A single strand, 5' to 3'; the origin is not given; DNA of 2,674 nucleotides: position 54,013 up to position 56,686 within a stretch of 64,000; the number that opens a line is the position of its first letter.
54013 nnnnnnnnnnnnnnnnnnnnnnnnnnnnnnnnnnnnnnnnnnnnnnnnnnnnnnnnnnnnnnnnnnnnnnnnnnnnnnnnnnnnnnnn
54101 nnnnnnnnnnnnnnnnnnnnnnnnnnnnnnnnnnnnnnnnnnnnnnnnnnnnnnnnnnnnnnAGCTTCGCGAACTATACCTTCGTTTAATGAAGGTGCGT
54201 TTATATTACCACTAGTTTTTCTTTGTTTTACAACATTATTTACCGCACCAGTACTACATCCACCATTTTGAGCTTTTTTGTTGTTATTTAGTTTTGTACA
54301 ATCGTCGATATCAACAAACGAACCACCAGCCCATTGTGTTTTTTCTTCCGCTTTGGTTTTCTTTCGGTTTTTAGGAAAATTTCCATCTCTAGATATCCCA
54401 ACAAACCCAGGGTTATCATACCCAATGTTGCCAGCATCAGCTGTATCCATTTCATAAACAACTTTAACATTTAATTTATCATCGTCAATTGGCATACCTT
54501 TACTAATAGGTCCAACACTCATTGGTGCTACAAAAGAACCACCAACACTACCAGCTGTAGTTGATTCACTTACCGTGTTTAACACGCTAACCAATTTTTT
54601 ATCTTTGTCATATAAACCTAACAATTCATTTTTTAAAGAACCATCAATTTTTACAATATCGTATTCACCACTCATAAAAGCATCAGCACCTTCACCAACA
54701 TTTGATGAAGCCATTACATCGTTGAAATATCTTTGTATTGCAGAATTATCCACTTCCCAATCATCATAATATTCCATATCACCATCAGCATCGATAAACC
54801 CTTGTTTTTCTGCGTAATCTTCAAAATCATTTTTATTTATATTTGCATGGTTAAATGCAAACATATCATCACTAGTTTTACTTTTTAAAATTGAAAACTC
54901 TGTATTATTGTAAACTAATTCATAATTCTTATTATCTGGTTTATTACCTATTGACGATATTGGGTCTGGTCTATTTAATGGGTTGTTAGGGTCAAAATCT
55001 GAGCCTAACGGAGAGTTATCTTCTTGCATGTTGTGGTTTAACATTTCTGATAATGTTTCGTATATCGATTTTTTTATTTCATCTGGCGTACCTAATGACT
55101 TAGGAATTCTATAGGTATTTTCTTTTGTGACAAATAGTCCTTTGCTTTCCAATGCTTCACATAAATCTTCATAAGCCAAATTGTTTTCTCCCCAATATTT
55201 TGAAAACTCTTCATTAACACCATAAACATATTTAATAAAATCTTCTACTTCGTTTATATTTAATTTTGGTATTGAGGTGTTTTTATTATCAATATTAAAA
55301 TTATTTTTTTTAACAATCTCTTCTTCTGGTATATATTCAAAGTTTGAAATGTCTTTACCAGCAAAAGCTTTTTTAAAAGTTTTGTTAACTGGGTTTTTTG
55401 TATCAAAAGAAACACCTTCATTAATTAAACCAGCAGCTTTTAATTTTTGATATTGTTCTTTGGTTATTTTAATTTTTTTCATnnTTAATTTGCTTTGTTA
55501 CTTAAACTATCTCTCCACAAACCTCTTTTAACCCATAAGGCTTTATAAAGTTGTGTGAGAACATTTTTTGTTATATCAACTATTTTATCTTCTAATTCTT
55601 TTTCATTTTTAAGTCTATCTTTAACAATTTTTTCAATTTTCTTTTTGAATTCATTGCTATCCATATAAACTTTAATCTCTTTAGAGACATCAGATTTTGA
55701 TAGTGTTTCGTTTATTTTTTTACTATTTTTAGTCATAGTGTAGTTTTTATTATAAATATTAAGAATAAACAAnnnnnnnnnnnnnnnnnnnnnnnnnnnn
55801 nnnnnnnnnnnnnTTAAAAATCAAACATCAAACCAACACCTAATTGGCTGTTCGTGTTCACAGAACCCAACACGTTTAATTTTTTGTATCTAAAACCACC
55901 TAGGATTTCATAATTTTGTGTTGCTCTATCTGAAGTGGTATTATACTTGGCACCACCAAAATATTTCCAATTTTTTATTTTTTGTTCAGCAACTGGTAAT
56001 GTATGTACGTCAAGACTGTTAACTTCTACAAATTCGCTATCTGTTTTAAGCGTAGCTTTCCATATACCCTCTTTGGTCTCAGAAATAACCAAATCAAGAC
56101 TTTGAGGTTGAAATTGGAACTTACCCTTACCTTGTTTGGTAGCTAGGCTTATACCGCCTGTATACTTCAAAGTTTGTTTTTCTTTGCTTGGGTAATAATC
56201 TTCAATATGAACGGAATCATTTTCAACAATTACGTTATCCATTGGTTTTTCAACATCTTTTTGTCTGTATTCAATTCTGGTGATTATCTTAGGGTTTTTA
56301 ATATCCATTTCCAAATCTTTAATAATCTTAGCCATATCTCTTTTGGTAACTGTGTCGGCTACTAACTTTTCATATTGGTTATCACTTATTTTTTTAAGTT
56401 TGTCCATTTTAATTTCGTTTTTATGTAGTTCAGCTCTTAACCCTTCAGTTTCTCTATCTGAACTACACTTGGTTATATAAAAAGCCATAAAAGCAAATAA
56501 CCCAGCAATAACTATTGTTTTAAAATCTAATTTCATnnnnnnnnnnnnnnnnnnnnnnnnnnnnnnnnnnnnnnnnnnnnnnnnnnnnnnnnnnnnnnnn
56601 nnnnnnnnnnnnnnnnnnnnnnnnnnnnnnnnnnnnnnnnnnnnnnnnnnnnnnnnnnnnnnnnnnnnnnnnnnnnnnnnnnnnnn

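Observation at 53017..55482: ArdC-like antirestriction module at the C-terminus of an 821-aa protein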

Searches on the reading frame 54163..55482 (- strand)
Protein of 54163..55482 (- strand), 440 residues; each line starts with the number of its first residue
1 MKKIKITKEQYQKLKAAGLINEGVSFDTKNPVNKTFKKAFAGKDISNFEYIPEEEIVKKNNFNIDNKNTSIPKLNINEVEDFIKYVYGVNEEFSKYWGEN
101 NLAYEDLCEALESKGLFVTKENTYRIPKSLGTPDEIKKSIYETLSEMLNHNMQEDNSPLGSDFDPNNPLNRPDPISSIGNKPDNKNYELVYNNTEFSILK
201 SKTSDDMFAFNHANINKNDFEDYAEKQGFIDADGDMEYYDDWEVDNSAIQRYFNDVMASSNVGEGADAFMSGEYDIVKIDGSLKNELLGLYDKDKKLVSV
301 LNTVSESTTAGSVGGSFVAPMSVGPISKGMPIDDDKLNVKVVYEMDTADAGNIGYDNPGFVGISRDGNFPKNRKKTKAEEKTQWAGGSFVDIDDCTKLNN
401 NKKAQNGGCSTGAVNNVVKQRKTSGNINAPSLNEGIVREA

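Call 46: predict_structure(alignment_id=A3)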
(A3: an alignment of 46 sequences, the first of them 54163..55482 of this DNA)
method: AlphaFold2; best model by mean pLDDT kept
length: 440 residues; sequences in the alignment: 46
mean_pLDDT: 65.5   pTM: 0.35
mean pLDDT of the five models: 65.5, 65.2, 65.1, 64.2, 63.7
residues with pLDDT >= 90: 34; 70-90: 181; 50-70: 102; < 50: 123
segments of 3 or more residues with pLDDT < 50: 23-27, 68-70, 151-156, 306-361, 382-396, 398-400, 411-440
pLDDT, mean of each block of 10 residues (from residue 1): 74 77 51 61 57 54 54 70 81 77 81 81 73 76 73 48 59 77 88 91 90 83 86 78 88 89 88 88 87 86 53 30 36 39 36 38 53 56 45 48 53 45 42 38
secondary structure, 60 per line:
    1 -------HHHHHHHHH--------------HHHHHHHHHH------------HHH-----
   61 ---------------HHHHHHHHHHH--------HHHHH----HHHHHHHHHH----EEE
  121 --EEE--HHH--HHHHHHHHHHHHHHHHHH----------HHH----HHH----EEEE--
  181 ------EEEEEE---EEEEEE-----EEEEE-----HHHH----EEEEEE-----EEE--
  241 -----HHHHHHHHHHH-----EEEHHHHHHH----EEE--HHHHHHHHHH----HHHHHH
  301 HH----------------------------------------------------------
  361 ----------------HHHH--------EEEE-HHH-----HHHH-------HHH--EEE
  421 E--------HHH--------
elements in order: H8-16 H31-40 H76-86 H95-99 H104-113 E118-120 E123-125 H133-150 E175-178 E187-192 E196-201 E207-211 H217-220 E225-230 E236-238 H246-256 E262-264 H265-271 E276-278 H281-290 H295-302 H377-380 E389-392 H402-405 E418-421

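Call 59: search_protein_representatives(alignment_id=A2)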
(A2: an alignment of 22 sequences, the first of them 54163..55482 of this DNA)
Query: 22 sequences, 486 profile positions. Proteins with E-value up to 0.001 (for the whole library): 440; up to 1e-10: 354; up to 1e-30: 165. The best 150 are listed.
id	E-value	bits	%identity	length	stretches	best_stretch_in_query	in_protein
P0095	6.0e-217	737.9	-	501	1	1-484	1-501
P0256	3.2e-190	649.7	-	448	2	1-300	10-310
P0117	4.4e-175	599.8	-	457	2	238-483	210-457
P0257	4.8e-139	480.9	-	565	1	3-471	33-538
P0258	1.5e-138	479.3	-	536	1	3-474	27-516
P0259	4.4e-137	474.5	-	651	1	2-472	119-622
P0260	8.7e-133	460.3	-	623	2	3-363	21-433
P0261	1.9e-129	449.3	-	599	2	70-470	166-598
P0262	6.2e-127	441.0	-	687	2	3-381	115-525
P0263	6.9e-127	440.9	-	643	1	2-471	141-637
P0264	1.3e-125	436.6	-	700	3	3-300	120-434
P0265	1.5e-125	436.5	-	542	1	2-474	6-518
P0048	2.7e-125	435.6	-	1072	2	68-485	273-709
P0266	7.2e-122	424.3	-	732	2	3-334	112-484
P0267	1.3e-120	420.2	-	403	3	66-296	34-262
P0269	3.4e-119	415.5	-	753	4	2-346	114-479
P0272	6.0e-116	404.8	-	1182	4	2-337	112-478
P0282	7.8e-100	351.6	-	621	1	2-474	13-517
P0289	6.2e-91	322.3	-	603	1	3-476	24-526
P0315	8.3e-61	222.9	-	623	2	343-461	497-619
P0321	1.6e-56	208.8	-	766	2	20-461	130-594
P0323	7.5e-56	206.6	-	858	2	1-227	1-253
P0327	2.0e-54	201.9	-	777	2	259-477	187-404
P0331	8.9e-53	196.5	-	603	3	148-371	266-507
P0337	2.8e-50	188.2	-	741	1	47-461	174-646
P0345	6.3e-48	180.5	-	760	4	8-282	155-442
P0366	5.2e-41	157.6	-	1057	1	145-461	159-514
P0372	9.4e-39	150.2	-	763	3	145-300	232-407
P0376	4.3e-38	148.0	-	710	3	2-286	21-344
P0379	8.6e-38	147.0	-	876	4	156-285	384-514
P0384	7.4e-37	143.9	-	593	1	49-461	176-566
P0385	1.2e-36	143.2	-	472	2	409-467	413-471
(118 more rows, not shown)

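Call 61: search_protein_families(library=pfam, alignment_id=A5, max_evalue=0.001)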
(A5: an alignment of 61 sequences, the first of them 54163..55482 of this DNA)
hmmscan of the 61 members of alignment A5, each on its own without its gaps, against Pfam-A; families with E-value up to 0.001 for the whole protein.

A. member 1, window:54163-55482:- (440 aa): 0 families

B. families by the number of members that match (of 61 scanned): 2 families
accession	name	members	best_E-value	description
PF08401.16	ArdcN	4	1.6e-09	N-terminal domain of anti-restriction factor ArdC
PF18760.7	ART-PolyVal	1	1.1e-18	ADP-Ribosyltransferase in polyvalent proteins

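Call 63: search_protein_families(library=pfam, proteins=[P0272, P0366, P0379, P0323, P0327, P0321, P0372, P0345, P0269, P0337], max_evalue=0.01)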
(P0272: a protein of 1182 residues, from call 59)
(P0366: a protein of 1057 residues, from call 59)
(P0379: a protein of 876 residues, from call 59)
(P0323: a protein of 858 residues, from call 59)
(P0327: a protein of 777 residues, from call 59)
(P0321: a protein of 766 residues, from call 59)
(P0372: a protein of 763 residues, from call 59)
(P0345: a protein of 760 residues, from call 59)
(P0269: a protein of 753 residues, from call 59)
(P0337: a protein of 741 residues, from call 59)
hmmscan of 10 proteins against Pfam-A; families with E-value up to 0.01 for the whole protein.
P0272 (1182 aa): 1 family
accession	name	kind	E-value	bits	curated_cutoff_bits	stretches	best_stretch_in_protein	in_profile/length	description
PF08401.16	ArdcN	-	9.2e-08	32.8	22.6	1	913-997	34-123/123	N-terminal domain of anti-restriction factor ArdC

P0366 (1057 aa): 2 families
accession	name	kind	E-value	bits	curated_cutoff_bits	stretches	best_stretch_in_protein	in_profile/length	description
PF08401.16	ArdcN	-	1.6e-09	38.5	22.6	1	640-719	32-115/123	N-terminal domain of anti-restriction factor ArdC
PF06114.19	Peptidase_M78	-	0.0075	16.5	22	0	788-861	14-88/123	IrrE N-terminal-like domain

P0379 (876 aa): 0 families

P0323 (858 aa): 2 families
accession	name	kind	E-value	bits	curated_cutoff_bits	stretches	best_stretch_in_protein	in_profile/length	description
PF08401.16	ArdcN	-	7.3e-08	33.1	22.6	1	555-647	5-101/123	N-terminal domain of anti-restriction factor ArdC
PF18818.7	MPTase-PolyVal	-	0.0048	17.4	27.5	0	739-816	29-109/126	Zincin-like metallopeptidase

P0327 (777 aa): 2 families
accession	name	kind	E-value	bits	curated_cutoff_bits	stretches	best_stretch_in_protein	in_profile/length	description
PF08401.16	ArdcN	-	1.5e-08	35.3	22.6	1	514-597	34-122/123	N-terminal domain of anti-restriction factor ArdC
PF06114.19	Peptidase_M78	-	0.0092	16.2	22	0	641-717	3-81/123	IrrE N-terminal-like domain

P0321 (766 aa): 1 family
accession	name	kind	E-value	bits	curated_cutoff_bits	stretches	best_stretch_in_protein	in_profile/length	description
PF14117.11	DUF4287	-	0.0062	17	27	0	623-646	5-28/60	Domain of unknown function (DUF4287)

P0372 (763 aa): 0 families

P0345 (760 aa): 0 families

P0269 (753 aa): 0 families

P0337 (741 aa): 0 families

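Call 65: search_protein_families(library=pfam, proteins=[P0263, P0315, P0384, P0385, P0376, P0282, P0259, P0262, P0289, P0331], max_evalue=0.01)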
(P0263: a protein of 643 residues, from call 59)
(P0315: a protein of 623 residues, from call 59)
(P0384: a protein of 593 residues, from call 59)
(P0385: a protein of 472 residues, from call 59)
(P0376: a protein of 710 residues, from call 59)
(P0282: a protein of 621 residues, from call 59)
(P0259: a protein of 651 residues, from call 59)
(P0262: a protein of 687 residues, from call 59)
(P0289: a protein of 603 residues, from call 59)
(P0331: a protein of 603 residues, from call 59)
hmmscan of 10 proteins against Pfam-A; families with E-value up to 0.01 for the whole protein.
P0263 (643 aa): 1 family
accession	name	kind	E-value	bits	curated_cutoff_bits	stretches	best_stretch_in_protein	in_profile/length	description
PF15605.11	Ntox28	-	0.0069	16.9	25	0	53-107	13-68/113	Bacterial toxin 28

P0315 (623 aa): 1 family
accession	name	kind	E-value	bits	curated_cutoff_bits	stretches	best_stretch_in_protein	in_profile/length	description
PF18760.7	ART-PolyVal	-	1.1e-18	68.8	31.2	1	16-174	1-137/140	ADP-Ribosyltransferase in polyvalent proteins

P0384 (593 aa): 0 families

P0385 (472 aa): 0 families

P0376 (710 aa): 0 families

P0282 (621 aa): 0 families

P0259 (651 aa): 0 families

P0262 (687 aa): 0 families

P0289 (603 aa): 0 families

P0331 (603 aa): 0 families

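Call 83: fold_search(model_id=the predicted structure, library=viral)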
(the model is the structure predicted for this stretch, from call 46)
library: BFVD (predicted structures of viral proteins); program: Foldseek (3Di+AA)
matches with E <= 10: 81; with E <= 0.001: 0
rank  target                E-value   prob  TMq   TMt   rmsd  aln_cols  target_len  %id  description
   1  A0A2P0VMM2            2.6e-02  0.09  0.06  0.10  28.2       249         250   12  Uncharacterized protein [Tetraselmis virus 1]
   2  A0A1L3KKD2            1.7e-01  0.04  0.09  0.05  27.7       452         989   11  (no name in the UniProt tables at hand)
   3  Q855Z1                2.3e-01  0.04  0.09  0.11  29.0       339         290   13  Uncharacterized protein [Mycobacterium phage Barnyard]
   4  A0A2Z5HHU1            3.8e-01  0.03  0.07  0.09  25.2       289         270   13  (no name in the UniProt tables at hand)
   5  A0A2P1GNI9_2          6.8e-01  0.04  0.12  0.06  30.0       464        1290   12  Genome polyprotein (Fragment) [Nanhai dogfish shark pesti-like virus]
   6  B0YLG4                7.2e-01  0.02  0.09  0.04  27.1       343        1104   13  Uncharacterized protein [Glossina hytrovirus (isolate Glossina pallidipes/Ethiopia/Seibersdorf/-)]
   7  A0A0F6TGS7            7.2e-01  0.01  0.05  0.03  31.6       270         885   14  Tail collar domain protein [Sinorhizobium phage phiM9]
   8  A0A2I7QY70            7.2e-01  0.01  0.07  0.03  34.3       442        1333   14  (no name in the UniProt tables at hand)
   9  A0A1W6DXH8            7.6e-01  0.03  0.09  0.12  30.7       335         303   11  Uncharacterized protein [Sphingobium phage Lacusarx]
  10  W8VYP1                8.1e-01  0.02  0.07  0.09  25.7       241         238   13  (no name in the UniProt tables at hand)
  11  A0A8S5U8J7            9.0e-01  0.23  0.07  0.07  12.0       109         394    8  Repressor domain protein [Siphoviridae sp. ct9j27]
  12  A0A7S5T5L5            1.1e+00  0.02  0.08  0.09  27.3       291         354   13  (no name in the UniProt tables at hand)
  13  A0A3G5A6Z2            1.1e+00  0.01  0.08  0.08  29.9       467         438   10  DNA topoisomerase IA (Fragment) [Homavirus sp.]
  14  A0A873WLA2            1.1e+00  0.02  0.08  0.09  28.1       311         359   14  Putative base plate lysozyme [Synechococcus phage S-H9-2]
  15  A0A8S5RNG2            1.2e+00  0.15  0.07  0.29  13.5        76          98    8  Uncharacterized protein [virus sp. ctBS918]
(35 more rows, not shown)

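Call 89: search_solved_structures(query=A2, max_evalue=1)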
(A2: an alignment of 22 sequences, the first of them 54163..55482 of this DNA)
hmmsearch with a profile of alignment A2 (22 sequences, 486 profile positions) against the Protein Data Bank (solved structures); distinct sequences matched with E-value up to 1: 1.
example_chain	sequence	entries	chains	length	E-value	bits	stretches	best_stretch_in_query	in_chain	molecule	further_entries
6cmv_A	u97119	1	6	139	0.14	14.4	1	61-116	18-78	Transcriptional regulator Lrs14-like protein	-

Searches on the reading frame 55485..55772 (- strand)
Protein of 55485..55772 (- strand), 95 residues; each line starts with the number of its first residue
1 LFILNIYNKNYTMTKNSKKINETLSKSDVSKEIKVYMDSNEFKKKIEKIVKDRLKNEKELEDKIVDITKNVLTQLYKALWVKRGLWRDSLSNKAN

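Call 11: search_protein_families(library=phrogs, proteins=[window:55485-55772:-], max_evalue=0.001)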
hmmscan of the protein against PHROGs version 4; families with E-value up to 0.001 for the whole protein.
window:55485-55772:- (95 aa): 0 families

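Call 73: search_protein_families(library=pfam, proteins=[window:55485-55772:-], max_evalue=0.01)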
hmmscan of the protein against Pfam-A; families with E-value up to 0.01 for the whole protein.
window:55485-55772:- (95 aa): 3 families
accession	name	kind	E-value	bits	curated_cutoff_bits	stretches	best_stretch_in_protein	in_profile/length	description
PF04368.18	DUF507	-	0.00035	21.1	24.7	1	12-70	98-153/182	Protein of unknown function (DUF507)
PF17898.6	GerD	-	0.0054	17.1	29.5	1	18-56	61-99/114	Spore germination GerD central core domain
PF10216.14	ChpXY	-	0.0078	15.9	25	1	31-79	94-141/352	CO2 hydration protein (ChpXY)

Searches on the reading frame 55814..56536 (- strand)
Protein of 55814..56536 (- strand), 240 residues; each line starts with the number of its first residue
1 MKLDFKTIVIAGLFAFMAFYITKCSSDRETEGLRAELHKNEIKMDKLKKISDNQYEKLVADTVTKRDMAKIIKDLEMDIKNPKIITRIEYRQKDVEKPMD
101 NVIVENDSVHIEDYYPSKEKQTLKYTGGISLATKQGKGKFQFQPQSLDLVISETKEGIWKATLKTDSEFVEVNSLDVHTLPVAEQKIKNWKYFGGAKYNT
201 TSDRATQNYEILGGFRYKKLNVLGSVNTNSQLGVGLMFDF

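Call 11: search_protein_families(library=phrogs, proteins=[window:55814-56536:-], max_evalue=0.001)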
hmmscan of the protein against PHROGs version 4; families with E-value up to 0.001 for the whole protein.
window:55814-56536:- (240 aa): 1 family
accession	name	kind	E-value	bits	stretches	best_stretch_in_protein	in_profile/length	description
phrog_38578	-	unknown function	4.6e-29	102.6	1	15-239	14-237/238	-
